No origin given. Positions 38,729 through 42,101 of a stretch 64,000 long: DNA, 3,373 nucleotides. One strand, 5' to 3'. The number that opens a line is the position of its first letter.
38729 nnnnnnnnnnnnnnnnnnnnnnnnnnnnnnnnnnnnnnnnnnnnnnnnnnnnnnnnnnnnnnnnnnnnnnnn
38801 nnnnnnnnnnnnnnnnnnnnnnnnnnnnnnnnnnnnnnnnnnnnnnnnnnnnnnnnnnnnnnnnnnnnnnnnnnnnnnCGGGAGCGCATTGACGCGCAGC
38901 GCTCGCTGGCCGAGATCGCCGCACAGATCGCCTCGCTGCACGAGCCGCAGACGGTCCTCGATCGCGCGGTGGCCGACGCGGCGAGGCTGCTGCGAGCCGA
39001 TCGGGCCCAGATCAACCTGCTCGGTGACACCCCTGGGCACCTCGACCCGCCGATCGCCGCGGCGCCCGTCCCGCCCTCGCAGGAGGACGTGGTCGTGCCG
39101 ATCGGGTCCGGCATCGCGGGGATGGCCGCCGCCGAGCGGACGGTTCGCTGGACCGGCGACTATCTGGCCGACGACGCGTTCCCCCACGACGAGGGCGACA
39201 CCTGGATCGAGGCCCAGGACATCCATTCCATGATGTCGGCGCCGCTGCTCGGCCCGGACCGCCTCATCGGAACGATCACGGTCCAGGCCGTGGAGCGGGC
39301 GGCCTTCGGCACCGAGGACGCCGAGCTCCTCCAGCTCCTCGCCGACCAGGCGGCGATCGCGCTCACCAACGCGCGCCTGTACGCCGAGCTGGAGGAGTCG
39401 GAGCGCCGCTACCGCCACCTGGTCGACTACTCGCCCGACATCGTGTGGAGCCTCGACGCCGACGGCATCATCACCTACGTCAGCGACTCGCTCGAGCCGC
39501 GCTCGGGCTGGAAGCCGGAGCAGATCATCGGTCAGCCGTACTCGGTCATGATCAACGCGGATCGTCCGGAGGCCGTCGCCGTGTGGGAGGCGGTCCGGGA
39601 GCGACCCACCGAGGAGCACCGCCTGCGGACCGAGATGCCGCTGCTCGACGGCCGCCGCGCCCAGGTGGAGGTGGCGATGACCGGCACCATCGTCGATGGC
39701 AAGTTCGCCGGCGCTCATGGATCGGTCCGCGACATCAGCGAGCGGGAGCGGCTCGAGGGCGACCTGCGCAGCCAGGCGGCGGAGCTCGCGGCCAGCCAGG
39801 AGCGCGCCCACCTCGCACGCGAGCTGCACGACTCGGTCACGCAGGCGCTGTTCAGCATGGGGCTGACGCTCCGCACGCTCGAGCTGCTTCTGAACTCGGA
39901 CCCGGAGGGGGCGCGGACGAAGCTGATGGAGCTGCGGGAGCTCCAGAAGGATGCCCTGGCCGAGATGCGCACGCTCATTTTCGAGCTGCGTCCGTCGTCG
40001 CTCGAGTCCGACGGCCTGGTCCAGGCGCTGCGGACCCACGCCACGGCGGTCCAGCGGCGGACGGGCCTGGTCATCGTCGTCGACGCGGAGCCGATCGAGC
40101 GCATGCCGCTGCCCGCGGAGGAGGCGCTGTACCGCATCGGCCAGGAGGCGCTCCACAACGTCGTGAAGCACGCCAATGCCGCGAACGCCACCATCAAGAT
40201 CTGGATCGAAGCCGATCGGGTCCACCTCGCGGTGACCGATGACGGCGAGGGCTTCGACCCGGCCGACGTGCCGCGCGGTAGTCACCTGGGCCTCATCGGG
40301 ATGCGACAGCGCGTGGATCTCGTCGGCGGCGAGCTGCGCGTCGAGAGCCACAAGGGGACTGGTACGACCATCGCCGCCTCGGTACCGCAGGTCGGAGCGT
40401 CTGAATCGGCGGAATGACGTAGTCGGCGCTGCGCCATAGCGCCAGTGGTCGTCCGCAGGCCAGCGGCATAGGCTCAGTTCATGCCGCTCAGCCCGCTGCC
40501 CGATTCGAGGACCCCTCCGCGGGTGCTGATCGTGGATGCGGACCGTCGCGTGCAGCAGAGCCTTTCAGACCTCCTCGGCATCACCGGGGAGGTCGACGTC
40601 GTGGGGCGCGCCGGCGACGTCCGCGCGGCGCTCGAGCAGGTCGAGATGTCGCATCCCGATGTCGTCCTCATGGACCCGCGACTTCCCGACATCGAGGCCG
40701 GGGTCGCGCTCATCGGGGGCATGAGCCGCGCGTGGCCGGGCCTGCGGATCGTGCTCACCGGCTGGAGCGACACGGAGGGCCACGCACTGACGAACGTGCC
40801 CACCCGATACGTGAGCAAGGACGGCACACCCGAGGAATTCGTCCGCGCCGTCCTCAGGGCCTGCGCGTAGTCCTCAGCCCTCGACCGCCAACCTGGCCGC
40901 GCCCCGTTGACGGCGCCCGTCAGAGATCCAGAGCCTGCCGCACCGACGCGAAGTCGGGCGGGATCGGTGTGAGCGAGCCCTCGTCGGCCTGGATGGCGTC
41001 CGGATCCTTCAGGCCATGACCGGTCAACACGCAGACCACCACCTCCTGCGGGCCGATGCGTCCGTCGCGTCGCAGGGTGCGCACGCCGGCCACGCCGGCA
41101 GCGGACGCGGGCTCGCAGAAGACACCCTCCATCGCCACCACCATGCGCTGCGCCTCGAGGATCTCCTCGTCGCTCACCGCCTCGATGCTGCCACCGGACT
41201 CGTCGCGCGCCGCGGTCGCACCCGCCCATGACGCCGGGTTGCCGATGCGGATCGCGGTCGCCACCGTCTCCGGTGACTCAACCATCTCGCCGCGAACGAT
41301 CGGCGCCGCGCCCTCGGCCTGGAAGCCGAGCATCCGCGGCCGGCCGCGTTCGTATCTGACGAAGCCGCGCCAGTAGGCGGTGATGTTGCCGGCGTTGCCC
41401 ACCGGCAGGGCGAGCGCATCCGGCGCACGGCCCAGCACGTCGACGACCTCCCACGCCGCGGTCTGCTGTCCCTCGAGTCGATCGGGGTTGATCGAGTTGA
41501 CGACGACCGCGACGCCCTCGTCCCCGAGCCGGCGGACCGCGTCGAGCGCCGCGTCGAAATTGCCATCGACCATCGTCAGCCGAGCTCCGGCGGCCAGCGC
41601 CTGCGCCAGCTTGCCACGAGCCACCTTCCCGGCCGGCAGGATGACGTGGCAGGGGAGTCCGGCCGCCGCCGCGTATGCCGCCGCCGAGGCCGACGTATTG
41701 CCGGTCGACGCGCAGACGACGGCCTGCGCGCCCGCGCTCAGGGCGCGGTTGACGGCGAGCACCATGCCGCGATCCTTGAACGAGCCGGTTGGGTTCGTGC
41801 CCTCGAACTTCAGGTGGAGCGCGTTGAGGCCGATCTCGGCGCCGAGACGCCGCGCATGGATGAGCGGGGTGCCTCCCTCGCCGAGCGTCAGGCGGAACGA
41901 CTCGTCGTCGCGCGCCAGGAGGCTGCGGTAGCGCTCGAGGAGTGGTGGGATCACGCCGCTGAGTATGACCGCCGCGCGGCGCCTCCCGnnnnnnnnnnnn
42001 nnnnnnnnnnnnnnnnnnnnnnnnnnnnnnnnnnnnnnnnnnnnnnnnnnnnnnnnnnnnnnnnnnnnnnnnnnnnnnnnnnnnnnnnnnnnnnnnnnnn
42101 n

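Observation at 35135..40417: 1760-aa soluble histidine kinase built from eight tandem GAF modules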

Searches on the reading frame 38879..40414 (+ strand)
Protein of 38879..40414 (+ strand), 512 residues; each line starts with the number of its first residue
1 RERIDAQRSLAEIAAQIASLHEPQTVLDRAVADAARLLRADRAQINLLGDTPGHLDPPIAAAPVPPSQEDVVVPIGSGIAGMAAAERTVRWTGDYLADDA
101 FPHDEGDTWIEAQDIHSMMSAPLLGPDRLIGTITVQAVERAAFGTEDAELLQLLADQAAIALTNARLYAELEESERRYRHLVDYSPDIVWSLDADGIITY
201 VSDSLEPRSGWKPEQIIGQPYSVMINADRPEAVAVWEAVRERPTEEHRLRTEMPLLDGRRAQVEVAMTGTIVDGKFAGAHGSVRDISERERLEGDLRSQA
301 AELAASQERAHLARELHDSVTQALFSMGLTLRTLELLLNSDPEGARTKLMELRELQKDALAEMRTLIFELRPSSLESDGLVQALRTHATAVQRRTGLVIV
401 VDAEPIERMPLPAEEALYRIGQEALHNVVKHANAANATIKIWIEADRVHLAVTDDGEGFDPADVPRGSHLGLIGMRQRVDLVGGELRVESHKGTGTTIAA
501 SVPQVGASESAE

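Call 62: predict_structure(alignment_id=A3)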
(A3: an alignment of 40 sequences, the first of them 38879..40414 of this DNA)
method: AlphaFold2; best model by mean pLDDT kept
length: 512 residues; sequences in the alignment: 40
mean_pLDDT: 80.1   pTM: 0.50
mean pLDDT of the five models: 80.1, 75.8, 75.2, 74.5, 74.3
residues with pLDDT >= 90: 155; 70-90: 247; 50-70: 86; < 50: 24
segments of 3 or more residues with pLDDT < 50: 1-4, 13-18, 467-469, 507-512
pLDDT, mean of each block of 10 residues (from residue 1): 47 49 77 90 93 89 89 89 93 86 76 90 89 95 88 82 74 70 77 93 86 91 80 87 92 87 91 92 84 68 57 54 61 75 81 68 53 70 84 82 88 89 86 90 94 89 59 83 90 88 65 35
secondary structure, 60 per line:
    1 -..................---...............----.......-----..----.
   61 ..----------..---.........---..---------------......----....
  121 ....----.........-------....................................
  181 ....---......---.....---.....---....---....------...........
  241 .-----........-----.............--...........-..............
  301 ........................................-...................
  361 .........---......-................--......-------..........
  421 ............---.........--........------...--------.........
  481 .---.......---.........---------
elements in order: H2-19 H23-37 E42-48 E60-62 H78-86 H107-112 E117-124 E129-137 H145-184 E188-193 E197-201 H205-209 H213-216 H230-241 E247-254 E260-272 E275-285 H287-340 H342-369 H373-378 H380-395 E398-403 H411-432 E436-444 E447-454 H472-481 E485-491 E495-503

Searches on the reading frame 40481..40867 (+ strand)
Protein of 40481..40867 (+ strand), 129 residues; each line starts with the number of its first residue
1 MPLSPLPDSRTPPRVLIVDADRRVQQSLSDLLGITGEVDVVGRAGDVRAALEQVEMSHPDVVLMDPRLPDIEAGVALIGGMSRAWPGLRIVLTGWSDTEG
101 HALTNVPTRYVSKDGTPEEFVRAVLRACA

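Call 9: search_protein_families(library=pfam, proteins=[window:40481-40867:+], max_evalue=0.001)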
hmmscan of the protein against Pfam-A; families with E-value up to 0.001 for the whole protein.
window:40481-40867:+ (129 aa): 1 family
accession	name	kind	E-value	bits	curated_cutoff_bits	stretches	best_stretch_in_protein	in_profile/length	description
PF00072.30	Response_reg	-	4.7e-12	46.5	30.2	1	15-124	1-110/111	Response regulator receiver domain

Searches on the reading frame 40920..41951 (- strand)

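Call 9: search_protein_families(library=pfam, proteins=[window:40920-41951:-], max_evalue=0.001)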
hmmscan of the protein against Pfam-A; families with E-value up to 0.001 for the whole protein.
window:40920-41951:- (343 aa): 1 family
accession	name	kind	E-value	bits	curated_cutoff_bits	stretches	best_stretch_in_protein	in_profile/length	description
PF00291.31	PALP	-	7.4e-73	245.9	35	1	22-311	2-295/295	Pyridoxal-phosphate dependent enzyme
